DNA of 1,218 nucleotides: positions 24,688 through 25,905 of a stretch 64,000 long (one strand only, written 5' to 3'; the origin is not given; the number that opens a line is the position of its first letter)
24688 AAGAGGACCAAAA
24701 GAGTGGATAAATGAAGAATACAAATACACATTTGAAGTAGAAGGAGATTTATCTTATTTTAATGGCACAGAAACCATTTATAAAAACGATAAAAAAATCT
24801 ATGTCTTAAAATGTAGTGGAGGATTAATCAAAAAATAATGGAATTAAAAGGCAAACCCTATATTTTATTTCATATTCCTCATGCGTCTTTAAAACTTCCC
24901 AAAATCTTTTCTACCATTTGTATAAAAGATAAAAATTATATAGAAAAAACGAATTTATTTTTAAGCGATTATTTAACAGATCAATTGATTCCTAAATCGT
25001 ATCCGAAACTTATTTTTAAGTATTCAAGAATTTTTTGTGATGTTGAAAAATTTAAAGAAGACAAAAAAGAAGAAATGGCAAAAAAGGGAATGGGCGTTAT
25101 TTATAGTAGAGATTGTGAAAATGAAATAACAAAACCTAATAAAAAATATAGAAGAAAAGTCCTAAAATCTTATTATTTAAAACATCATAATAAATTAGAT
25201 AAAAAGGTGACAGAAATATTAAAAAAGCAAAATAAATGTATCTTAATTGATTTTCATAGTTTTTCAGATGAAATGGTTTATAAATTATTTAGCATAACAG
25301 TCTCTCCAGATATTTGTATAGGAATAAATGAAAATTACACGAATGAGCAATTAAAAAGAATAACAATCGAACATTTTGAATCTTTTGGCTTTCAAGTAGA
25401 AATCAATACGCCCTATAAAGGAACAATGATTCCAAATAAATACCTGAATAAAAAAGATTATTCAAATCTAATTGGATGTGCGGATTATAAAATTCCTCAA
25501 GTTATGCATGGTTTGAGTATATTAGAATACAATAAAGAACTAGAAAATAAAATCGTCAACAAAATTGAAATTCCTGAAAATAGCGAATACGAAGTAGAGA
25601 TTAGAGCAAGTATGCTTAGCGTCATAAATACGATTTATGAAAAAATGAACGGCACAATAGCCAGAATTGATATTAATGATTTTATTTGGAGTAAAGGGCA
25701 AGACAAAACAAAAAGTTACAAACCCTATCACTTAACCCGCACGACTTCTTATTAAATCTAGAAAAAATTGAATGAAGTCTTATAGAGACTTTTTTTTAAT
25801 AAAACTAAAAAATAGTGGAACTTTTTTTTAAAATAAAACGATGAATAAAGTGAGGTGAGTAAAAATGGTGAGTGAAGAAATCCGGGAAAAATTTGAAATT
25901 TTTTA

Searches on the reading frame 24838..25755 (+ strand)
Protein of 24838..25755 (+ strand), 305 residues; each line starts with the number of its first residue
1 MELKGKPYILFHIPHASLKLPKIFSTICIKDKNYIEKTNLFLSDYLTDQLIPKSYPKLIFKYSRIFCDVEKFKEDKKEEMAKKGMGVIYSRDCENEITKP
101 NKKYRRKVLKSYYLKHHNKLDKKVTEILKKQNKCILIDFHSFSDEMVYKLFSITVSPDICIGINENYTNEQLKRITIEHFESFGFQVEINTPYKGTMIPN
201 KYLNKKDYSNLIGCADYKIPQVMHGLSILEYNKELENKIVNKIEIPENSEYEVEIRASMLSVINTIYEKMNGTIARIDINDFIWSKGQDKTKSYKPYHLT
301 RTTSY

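Call 3: search_protein_families(library=pfam, proteins=[window:24838-25755:+], max_evalue=0.1)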
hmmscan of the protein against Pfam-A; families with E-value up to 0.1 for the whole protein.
window:24838-25755:+ (305 aa): 2 families
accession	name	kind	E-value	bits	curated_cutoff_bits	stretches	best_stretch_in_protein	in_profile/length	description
PF05013.17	FGase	-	2.3e-29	103.6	28.9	1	9-205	3-202/219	N-formylglutamate amidohydrolase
PF10343.14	Q_salvage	-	8.6e-17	62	25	1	205-304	175-284/285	Queuosine salvage protein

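Call 4: search_protein_families(library=ncbifam, proteins=[window:24838-25755:+], max_evalue=0.1)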
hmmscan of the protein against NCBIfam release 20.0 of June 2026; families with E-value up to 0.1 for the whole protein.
window:24838-25755:+ (305 aa): 2 families
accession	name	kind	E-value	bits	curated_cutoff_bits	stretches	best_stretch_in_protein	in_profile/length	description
TIGR02017.1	hutG_amidohyd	equivalog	1.2e-06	28.2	278.75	1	4-203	7-210/263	N-formylglutamate deformylase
NF058509.1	rod_cap_CpcD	equivalog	0.059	13.3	80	0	247-277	32-62/77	rod-capping linker protein CpcD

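Call 7: find_homologous_proteins(query=window:24838-25752:+)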
Query window:24838-25752:+ (305 aa): 1090 proteins with E <= 0.001 among 1820 candidates; the best 120 are listed.
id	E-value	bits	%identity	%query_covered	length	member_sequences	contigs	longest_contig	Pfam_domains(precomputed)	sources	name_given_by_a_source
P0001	1.6e-129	450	99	68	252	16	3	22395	PF05013.18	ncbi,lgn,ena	-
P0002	3.1e-88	314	69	66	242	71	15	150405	PF05013.18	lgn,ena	-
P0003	6.5e-88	313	69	65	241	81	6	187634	PF05013.18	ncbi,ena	-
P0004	9.4e-88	313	69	66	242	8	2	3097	PF05013.18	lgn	-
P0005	3.2e-87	311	69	65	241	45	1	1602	PF05013.18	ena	-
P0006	8.1e-87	310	69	66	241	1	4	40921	PF05013.18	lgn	-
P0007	2.0e-86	308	67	65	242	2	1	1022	PF05013.18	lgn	-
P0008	4.1e-86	307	68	66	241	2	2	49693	PF05013.18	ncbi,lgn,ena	-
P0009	6.0e-86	307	68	66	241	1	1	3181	PF05013.18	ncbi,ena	-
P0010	2.0e-85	305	69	66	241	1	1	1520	PF05013.18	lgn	-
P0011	3.1e-85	304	68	66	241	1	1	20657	PF05013.18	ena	-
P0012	3.4e-85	304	69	65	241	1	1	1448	PF05013.18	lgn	-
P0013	3.6e-85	304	68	65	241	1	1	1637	PF05013.18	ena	-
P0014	5.9e-85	303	68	66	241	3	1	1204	PF05013.18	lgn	-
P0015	8.3e-85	303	67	66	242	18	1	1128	PF05013.18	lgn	-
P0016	1.1e-84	303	69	65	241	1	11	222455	PF05013.18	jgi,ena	-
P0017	1.3e-84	302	68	65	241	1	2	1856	PF05013.18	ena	-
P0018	1.8e-84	302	69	65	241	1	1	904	PF05013.18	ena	-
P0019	1.9e-84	302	67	66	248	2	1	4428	PF05013.18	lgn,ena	-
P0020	6.2e-84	300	68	65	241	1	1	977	PF05013.18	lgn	-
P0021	6.8e-84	300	67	66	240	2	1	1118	PF05013.18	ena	-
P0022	7.0e-84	300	68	65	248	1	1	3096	PF05013.18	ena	-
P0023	7.1e-84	300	67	66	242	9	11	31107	PF05013.18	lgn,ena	-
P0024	7.4e-84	300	68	65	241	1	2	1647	PF05013.18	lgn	-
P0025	1.1e-83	299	68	65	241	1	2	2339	PF05013.18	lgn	-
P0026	2.3e-83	298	67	66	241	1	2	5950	PF05013.18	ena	-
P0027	2.5e-83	298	67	66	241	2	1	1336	PF05013.18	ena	-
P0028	3.1e-83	298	68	66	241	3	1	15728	PF05013.18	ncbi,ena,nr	ncbi:MAG: N-formylglutamate amidohydrolase [Bacilli bacterium]|nr:N-formylglutamate amidohydrolase [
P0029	3.7e-83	298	68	65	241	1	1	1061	PF05013.18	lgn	-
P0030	6.0e-83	297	66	66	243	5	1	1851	PF05013.18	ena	-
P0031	6.9e-83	297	67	65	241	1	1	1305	PF05013.18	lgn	-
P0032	9.2e-83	296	65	66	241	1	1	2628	PF05013.18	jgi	-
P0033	1.1e-82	296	66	65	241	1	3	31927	PF05013.18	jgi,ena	-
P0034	1.1e-82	296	68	65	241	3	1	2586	PF05013.18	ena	-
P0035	1.3e-82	296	68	66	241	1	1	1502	PF05013.18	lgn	-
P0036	4.9e-82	294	67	66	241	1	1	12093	PF05013.18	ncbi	-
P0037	5.2e-82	294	64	66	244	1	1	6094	PF05013.18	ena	-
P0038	6.0e-82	294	67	66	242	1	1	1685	PF05013.18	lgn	-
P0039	6.9e-82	293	63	66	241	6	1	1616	PF05013.18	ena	-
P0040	1.1e-81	293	68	66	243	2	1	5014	PF05013.18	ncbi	-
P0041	1.3e-81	292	66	65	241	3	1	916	PF05013.18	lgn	-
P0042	1.5e-81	292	66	65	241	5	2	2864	PF05013.18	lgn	-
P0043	1.6e-81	292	65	66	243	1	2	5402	PF05013.18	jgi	-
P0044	2.9e-81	291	64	65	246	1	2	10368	PF05013.18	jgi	-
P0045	3.8e-81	291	64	64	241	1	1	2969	PF05013.18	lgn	-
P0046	4.3e-81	291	66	65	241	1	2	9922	PF05013.18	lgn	-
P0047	5.0e-81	291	64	66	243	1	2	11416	PF05013.18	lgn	-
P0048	6.3e-81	290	67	66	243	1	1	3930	PF05013.18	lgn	-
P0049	1.7e-80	289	65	66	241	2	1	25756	PF05013.18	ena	-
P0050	1.9e-80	289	66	65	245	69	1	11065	PF05013.18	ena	-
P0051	2.2e-80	288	63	66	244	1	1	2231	PF05013.18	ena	-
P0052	2.6e-80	288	64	66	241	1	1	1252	PF05013.18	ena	-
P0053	3.0e-80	288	65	66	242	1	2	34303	PF05013.18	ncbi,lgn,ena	-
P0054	3.5e-80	288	62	66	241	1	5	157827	PF05013.18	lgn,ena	-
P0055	1.3e-79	286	66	66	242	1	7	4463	PF05013.18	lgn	-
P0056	2.1e-79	285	66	66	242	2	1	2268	PF05013.18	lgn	-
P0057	3.6e-79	284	64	66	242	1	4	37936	PF05013.18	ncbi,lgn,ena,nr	ncbi:MAG: N-formylglutamate amidohydrolase [Bacilli bacterium]|nr:N-formylglutamate amidohydrolase [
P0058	4.2e-79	284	65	66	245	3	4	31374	PF05013.18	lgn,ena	-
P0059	4.2e-79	284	61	66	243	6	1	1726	PF05013.18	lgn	-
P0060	9.0e-79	283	65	66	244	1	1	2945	PF05013.18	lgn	-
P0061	1.1e-78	283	64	66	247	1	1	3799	PF05013.18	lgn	-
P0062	1.7e-78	282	64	66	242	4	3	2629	PF05013.18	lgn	-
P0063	2.5e-78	282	64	65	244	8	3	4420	PF05013.18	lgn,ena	-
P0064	5.6e-78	281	64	65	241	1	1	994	PF05013.18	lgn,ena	-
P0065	1.6e-77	279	63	66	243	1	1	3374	PF05013.18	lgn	-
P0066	1.7e-77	279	65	65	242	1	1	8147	PF05013.18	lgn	-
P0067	2.2e-77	279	64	65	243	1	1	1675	PF05013.18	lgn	-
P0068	3.7e-77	278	65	63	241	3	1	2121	PF05013.18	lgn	-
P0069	8.5e-77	277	61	66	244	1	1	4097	PF05013.18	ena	-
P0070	1.2e-76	276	63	66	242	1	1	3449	PF05013.18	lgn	-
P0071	1.3e-76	276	63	65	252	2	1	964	PF05013.18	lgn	-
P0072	5.7e-76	274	61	66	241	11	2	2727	PF05013.18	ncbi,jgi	jgi:N-formylglutamate amidohydrolase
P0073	2.9e-75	272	60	65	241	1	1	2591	PF05013.18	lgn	-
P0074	3.0e-75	272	60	65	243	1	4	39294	PF05013.18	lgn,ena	-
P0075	2.6e-74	269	59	65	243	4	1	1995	PF05013.18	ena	-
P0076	7.5e-73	264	62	65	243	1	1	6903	PF05013.18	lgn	-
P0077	4.2e-72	261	58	66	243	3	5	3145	PF05013.18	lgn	-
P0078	4.7e-72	261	68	58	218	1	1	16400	PF05013.18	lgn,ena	-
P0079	7.8e-72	260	60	65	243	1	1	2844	PF05013.18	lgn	-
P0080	1.5e-71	259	59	65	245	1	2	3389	PF05013.18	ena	-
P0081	5.2e-71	258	63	66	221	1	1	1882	PF05013.18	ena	-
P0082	6.3e-71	257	58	65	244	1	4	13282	PF05013.18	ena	-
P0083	1.0e-70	257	60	65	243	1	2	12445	PF05013.18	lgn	-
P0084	9.3e-70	254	66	57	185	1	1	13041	PF05013.18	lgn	-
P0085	2.7e-69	252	60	61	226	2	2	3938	PF05013.18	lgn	-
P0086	1.2e-67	247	58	64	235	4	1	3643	PF05013.18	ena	-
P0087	4.8e-60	222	66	51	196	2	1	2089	PF05013.18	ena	-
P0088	1.6e-56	210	51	66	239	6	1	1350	PF05013.18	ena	-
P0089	2.8e-55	206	57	54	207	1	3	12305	PF05013.18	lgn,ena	-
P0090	4.0e-55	206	53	64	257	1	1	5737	PF05013.18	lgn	-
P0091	4.6e-55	205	50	66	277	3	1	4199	PF05013.18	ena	-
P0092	1.1e-54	204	51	65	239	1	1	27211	PF05013.18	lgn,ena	-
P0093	2.9e-54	203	58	52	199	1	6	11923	PF05013.18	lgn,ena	-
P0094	4.7e-54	202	48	64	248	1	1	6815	PF05013.18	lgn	-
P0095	1.6e-53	200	49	64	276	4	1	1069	PF05013.18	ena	-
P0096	5.5e-53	199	48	66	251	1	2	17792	PF05013.18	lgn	-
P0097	3.8e-52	196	45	65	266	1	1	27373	PF05013.18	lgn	-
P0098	4.5e-52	196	44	65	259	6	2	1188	PF05013.18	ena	-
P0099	5.2e-52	195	45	65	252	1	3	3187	PF05013.18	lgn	-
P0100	7.4e-52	195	46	63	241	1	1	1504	PF05013.18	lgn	-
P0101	2.2e-51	193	49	63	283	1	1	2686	PF05013.18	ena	-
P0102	7.2e-51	192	47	68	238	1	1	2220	PF05013.18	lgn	-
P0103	7.6e-51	192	48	64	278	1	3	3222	PF05013.18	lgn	-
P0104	1.2e-50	191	47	66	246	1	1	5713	PF05013.18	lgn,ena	-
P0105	2.6e-50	190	48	63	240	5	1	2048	PF05013.18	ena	-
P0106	4.0e-50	189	47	65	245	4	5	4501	PF05013.18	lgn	-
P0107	1.8e-49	187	43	68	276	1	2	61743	PF05013.18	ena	-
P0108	3.0e-49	186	51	65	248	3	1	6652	PF05013.18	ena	-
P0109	9.3e-49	185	49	65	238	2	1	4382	PF05013.18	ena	-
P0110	1.1e-48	184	48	63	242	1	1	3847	PF05013.18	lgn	-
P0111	1.1e-48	184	51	63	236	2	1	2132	PF05013.18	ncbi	-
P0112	4.7e-48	182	47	65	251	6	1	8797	PF05013.18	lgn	-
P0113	7.6e-47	178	47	63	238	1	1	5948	PF05013.18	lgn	-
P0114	5.5e-46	176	45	67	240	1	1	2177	PF05013.18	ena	-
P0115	5.8e-46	175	43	67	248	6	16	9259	PF05013.18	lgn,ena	-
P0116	5.0e-45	172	43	66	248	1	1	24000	PF05013.18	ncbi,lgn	-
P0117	3.9e-44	169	46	65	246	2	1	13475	PF05013.18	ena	-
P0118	8.3e-44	168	42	66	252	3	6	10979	PF05013.18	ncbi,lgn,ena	-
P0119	1.1e-42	165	53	60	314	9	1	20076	PF10343.15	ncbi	-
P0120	5.9e-42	162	46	64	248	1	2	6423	PF05013.18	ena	-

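Call 8: find_encoding_contigs(protein=P0001, flank=8000, max_places=3)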
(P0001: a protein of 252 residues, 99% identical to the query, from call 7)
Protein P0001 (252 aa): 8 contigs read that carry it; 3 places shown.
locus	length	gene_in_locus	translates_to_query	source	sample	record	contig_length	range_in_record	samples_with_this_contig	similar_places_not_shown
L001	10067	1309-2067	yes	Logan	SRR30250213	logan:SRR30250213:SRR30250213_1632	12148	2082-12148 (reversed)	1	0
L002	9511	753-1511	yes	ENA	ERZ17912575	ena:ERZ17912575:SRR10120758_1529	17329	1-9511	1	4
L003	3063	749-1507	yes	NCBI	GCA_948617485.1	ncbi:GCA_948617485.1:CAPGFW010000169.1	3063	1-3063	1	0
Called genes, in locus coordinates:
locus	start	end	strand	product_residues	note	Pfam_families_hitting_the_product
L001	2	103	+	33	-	?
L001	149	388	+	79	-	-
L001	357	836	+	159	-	PF03167:UDG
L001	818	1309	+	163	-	PF18931:DUF5680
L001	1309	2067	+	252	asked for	PF05013:FGase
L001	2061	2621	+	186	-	PF10343:Q_salvage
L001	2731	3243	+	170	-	PF04545:Sigma70_r4 (faint), PF04542:Sigma70_r2 (weak), PF08281:Sigma70_r4_2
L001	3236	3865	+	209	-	-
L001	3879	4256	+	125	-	-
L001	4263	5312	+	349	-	-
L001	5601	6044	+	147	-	-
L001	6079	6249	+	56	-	-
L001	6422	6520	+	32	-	-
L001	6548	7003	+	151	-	PF03167:UDG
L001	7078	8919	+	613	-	PF03235:GmrSD_N, PF07510:GmrSD_C (faint)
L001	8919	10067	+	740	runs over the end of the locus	PF03235:GmrSD_N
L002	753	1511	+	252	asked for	PF05013:FGase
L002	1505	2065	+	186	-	PF10343:Q_salvage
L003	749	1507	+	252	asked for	PF05013:FGase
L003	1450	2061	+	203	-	PF10343:Q_salvage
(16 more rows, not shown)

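Call 9: find_encoding_contigs(protein=P0003, flank=8000, max_places=3)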
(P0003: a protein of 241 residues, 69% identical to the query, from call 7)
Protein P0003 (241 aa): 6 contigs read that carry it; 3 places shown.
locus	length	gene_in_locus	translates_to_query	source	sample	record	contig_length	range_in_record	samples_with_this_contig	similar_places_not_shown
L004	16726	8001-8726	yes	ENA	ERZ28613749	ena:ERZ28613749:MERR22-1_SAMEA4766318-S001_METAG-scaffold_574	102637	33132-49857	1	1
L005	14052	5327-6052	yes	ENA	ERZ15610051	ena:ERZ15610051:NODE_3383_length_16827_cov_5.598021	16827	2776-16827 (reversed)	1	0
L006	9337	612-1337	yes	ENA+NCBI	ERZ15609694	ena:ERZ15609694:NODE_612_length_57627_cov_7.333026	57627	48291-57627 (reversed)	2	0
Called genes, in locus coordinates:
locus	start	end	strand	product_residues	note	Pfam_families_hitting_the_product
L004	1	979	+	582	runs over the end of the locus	PF03717:PBP_dimer, PF00905:Transpeptidase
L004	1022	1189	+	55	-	PF00471:Ribosomal_L33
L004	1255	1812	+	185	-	PF08207:EFP_N, PF01132:EFP, PF09285:Elong-fact-P_C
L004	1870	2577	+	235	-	PF00561:Abhydrolase_1, PF05057:DUF676 (weak), PF05728:UPF0227 (weak), PF12146:Hydrolase_4, PF12697:Abhydrolase_6, PF10230:LIDHydrolase (weak), PF00326:Peptidase_S9 (weak), PF12146:Hydrolase_4, +5 more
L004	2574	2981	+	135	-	PF00583:Acetyltransf_1, PF13673:Acetyltransf_10 (weak), PF13508:Acetyltransf_7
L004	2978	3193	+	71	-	-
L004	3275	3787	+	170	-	-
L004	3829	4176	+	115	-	-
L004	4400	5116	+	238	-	PF01479:S4, PF22421:SYY_C-terminal (weak), PF00849:PseudoU_synth_2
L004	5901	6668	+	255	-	PF00149:Metallophos, PF12850:Metallophos_2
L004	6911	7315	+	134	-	PF18740:EC042_2821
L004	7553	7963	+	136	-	-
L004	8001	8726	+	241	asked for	PF05013:FGase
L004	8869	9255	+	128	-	-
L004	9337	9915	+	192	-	PF02545:Maf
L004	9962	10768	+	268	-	PF00106:adh_short, PF13561:adh_short_C2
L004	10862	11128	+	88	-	PF02583:Trns_repr_metal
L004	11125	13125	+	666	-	PF00403:HMA, PF00122:E1-E2_ATPase, PF00702:Hydrolase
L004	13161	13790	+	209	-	PF00160:Pro_isomerase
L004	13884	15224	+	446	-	PF13475:DUF4116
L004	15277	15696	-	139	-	PF10612:Spore-coat_CotZ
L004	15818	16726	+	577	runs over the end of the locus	PF00664:ABC_membrane, PF00005:ABC_tran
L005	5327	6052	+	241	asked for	PF05013:FGase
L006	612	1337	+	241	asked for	PF05013:FGase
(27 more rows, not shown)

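Call 23: find_encoding_contigs(protein=P0119, flank=8000, max_places=4)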
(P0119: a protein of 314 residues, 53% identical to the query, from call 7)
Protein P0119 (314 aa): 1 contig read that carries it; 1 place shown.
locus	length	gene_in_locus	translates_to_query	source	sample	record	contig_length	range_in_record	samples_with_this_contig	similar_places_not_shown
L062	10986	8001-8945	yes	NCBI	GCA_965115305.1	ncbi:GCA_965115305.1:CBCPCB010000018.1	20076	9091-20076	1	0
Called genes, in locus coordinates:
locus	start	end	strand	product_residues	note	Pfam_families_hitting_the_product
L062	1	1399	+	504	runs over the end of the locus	PF08238:Sel1 (weak)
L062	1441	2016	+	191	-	-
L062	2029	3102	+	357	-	PF01663:Phosphodiest (weak), PF08282:Hydrolase_3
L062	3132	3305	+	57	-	PF08282:Hydrolase_3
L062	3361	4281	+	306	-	PF23441:SDR (weak), PF00106:adh_short, PF08659:KR, PF13561:adh_short_C2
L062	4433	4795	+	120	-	PF01245:Ribosomal_L19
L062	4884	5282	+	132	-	-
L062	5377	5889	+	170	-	PF00383:dCMP_cyt_deam_1, PF14437:MafB19-deam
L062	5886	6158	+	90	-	PF11731:Cdd1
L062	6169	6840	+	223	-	PF03167:UDG (weak)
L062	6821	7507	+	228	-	PF03167:UDG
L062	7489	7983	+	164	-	PF18931:DUF5680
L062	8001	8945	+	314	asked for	PF10343:Q_salvage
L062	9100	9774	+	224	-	PF12952:DUF3841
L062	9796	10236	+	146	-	-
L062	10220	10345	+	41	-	-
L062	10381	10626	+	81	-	-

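Call 24: search_protein_families(library=pfam, proteins=[L004:7553-7963:+, L004:8869-9255:+, P0119], max_evalue=0.01)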
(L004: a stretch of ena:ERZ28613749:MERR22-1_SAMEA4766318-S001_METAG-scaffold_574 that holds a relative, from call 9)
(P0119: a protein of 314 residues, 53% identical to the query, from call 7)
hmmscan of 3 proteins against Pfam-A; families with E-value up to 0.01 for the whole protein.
L004:7553-7963:+ (136 aa): 0 families

L004:8869-9255:+ (128 aa): 0 families

P0119 (314 aa): 2 families
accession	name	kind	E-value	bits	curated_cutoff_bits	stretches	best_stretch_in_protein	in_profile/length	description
PF10343.14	Q_salvage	-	3.3e-47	161.9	25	1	52-313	5-284/285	Queuosine salvage protein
PF07958.16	DUF1688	-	0.00099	18.4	25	1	185-284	270-375/420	Protein of unknown function (DUF1688)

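Call 30: search_protein_families(library=padloc, proteins=[window:24838-25755:+, P0119], max_evalue=0.01)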
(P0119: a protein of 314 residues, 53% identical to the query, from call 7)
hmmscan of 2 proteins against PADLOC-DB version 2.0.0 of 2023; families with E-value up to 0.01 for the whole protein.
window:24838-25755:+ (305 aa): 0 families

P0119 (314 aa): 0 families

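Call 31: search_protein_families(library=phrogs, proteins=[window:24838-25755:+, P0119], max_evalue=0.01)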
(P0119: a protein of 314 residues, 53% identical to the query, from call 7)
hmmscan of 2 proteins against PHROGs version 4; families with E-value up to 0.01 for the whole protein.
window:24838-25755:+ (305 aa): 0 families

P0119 (314 aa): 0 families

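Call 66: search_protein_families(library=pfam, proteins=[L001:5601-6044:+], max_evalue=0.01)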
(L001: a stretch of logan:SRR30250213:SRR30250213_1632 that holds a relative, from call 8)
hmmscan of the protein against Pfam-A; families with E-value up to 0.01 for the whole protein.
L001:5601-6044:+ (147 aa): 0 families
